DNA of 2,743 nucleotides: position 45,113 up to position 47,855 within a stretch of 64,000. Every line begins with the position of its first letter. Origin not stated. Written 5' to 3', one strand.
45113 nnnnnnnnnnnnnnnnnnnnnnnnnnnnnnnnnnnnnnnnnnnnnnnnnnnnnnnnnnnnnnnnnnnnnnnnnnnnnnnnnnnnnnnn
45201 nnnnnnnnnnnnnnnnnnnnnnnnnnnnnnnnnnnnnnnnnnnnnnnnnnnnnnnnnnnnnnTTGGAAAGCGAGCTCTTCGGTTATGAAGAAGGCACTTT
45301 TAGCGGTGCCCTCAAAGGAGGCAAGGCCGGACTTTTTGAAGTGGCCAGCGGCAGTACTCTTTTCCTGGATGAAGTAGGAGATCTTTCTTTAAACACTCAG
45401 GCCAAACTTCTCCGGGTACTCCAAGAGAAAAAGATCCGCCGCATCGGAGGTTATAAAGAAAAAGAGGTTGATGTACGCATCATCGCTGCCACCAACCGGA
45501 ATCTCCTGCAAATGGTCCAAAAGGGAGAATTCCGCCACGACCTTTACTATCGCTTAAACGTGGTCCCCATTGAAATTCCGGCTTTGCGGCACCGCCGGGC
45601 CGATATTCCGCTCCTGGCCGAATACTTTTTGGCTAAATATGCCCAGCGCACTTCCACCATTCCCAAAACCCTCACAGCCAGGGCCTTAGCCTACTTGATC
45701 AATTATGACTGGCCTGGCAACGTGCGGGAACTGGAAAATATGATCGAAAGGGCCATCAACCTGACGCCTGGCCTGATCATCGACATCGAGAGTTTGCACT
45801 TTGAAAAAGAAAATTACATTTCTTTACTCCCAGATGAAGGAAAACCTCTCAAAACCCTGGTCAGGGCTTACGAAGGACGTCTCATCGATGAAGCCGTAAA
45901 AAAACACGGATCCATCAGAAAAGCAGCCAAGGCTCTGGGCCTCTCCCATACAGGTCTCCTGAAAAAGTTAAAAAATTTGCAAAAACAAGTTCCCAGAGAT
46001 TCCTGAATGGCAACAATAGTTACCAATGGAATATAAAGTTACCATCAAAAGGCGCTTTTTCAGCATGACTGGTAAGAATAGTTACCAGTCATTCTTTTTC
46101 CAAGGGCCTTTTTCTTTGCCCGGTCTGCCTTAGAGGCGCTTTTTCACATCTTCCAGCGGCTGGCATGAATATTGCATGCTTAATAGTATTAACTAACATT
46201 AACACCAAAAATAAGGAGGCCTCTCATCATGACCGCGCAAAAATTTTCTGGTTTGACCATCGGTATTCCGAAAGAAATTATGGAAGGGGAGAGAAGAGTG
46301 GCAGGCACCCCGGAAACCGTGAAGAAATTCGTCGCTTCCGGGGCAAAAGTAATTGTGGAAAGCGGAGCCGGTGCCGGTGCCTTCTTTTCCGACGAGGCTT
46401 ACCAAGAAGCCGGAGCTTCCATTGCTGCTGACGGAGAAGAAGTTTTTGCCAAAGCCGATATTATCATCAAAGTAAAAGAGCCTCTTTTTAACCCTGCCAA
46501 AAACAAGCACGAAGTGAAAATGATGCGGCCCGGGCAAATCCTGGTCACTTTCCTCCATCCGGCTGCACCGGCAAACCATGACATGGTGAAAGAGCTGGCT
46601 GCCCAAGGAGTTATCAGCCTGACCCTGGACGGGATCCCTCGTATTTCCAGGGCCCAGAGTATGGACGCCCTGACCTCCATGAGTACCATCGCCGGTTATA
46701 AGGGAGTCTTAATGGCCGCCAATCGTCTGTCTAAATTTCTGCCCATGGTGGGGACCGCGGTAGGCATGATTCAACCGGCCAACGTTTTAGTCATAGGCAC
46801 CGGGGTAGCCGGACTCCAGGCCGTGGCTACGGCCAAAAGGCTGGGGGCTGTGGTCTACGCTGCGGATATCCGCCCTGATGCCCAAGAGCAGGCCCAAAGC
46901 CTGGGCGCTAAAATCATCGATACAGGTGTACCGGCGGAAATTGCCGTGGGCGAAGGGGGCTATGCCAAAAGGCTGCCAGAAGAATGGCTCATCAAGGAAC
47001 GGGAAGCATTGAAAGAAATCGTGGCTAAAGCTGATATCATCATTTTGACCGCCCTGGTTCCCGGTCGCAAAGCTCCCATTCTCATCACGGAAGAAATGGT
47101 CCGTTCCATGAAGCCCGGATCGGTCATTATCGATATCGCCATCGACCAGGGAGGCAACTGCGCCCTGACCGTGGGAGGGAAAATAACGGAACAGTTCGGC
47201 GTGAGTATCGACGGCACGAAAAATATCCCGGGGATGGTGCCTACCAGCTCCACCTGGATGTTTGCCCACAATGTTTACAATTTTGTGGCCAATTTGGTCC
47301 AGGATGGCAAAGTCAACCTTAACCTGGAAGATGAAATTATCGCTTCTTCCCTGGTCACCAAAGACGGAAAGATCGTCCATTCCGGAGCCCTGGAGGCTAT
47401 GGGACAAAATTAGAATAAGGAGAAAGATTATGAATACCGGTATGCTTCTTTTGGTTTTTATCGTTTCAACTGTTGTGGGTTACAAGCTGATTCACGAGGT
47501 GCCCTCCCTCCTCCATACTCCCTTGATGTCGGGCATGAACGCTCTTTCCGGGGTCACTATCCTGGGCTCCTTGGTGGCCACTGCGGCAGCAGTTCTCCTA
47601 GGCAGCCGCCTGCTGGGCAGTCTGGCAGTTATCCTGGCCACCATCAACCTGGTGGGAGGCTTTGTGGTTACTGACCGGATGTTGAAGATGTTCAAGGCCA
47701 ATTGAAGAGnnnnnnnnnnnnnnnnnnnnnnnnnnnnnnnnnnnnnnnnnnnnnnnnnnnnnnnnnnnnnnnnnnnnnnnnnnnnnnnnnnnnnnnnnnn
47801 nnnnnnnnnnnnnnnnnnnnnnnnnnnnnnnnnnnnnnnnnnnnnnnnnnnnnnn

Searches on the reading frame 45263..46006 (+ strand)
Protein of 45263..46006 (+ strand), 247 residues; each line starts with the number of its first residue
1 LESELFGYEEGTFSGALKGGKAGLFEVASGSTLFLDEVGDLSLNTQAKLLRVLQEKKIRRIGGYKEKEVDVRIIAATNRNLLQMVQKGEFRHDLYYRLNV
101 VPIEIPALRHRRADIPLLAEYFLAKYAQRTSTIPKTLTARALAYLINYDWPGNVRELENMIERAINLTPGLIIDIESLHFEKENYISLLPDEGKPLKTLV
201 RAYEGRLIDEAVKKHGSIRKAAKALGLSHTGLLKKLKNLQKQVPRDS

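Call 6: search_protein_families(library=pfam, proteins=[window:45263-46006:+])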
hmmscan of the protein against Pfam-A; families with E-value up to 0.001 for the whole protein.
window:45263-46006:+ (247 aa): 7 families
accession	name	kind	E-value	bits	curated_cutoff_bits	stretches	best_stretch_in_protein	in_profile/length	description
PF00158.32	Sigma54_activat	-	3.4e-43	147.7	20.2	1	1-104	66-168/168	Sigma-54 interaction domain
PF25601.1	AAA_lid_14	-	1.4e-25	89.3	27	1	109-181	1-73/87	AAA+ ATPase lid domain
PF18024.7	HTH_50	-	1.1e-12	47.8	27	1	194-238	2-46/50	Helix-turn-helix domain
PF14532.12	Sigma54_activ_2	-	4.2e-11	43.7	25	1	24-108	64-138/138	Sigma-54 interaction domain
PF00126.33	HTH_1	-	4.8e-05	23.7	26.6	1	211-243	9-41/60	Bacterial regulatory helix-turn-helix protein, lysR family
PF02954.25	HTH_8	-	0.00031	20.8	22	1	202-237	4-40/42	Bacterial regulatory protein, Fis family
PF07728.20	AAA_5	-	0.00033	21.1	22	1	27-80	64-124/139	AAA domain (dynein-related subfamily)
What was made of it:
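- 44800..46006 (+): Sigma-54 enhancer-binding activator gene, split into two ORFs in the window by one extra G at 45209. Pfam finds Sigma54_activat, AAA_lid_14 and HTH_50 (call 6).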

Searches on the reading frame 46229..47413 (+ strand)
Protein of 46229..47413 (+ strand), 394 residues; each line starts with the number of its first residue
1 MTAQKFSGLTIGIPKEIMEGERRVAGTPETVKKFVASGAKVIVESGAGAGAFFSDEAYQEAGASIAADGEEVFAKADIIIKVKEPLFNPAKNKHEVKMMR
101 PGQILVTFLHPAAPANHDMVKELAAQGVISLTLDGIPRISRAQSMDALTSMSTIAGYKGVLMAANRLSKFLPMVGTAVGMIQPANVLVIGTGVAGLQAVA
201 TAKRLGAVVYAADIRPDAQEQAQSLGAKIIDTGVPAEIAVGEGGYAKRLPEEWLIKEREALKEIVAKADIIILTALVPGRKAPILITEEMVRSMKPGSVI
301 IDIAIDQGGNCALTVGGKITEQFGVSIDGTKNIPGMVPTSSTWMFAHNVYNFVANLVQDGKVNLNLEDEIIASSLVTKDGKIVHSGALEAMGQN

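Call 6: search_protein_families(library=pfam, proteins=[window:46229-47413:+])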
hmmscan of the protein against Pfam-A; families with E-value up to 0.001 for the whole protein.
window:46229-47413:+ (394 aa): 3 families
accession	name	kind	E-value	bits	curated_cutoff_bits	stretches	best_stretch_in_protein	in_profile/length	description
PF01262.27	AlaDh_PNT_C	-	1.2e-65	221.3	23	1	160-384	2-213/214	Alanine dehydrogenase/PNT, C-terminal domain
PF05222.21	AlaDh_PNT_N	-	8.9e-48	162.4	30.4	1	12-155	1-136/136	Alanine dehydrogenase/PNT, N-terminal domain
PF02826.25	2-Hacid_dh_C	-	3.8e-08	33.3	25.1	0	257-304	81-127/178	D-isomer specific 2-hydroxyacid dehydrogenase, NAD binding domain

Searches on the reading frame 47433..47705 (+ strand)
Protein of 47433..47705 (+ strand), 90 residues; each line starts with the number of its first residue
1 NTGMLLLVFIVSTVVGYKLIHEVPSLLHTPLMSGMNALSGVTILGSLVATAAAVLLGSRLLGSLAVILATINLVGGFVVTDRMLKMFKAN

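Call 6: search_protein_families(library=pfam, proteins=[window:47433-47705:+])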
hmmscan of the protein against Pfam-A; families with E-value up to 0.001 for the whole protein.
window:47433-47705:+ (90 aa): 1 family
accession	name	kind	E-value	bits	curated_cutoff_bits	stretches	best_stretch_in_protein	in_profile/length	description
PF12769.12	PNTB_4TM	-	1.2e-30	106.3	26.2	1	6-88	2-84/85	4TM region of pyridine nucleotide transhydrogenase, mitoch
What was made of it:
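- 47430..47705 (+): pntAB, the small four-helix membrane subunit (91 aa). Pfam PNTB_4TM, E 1e-30 (call 6).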
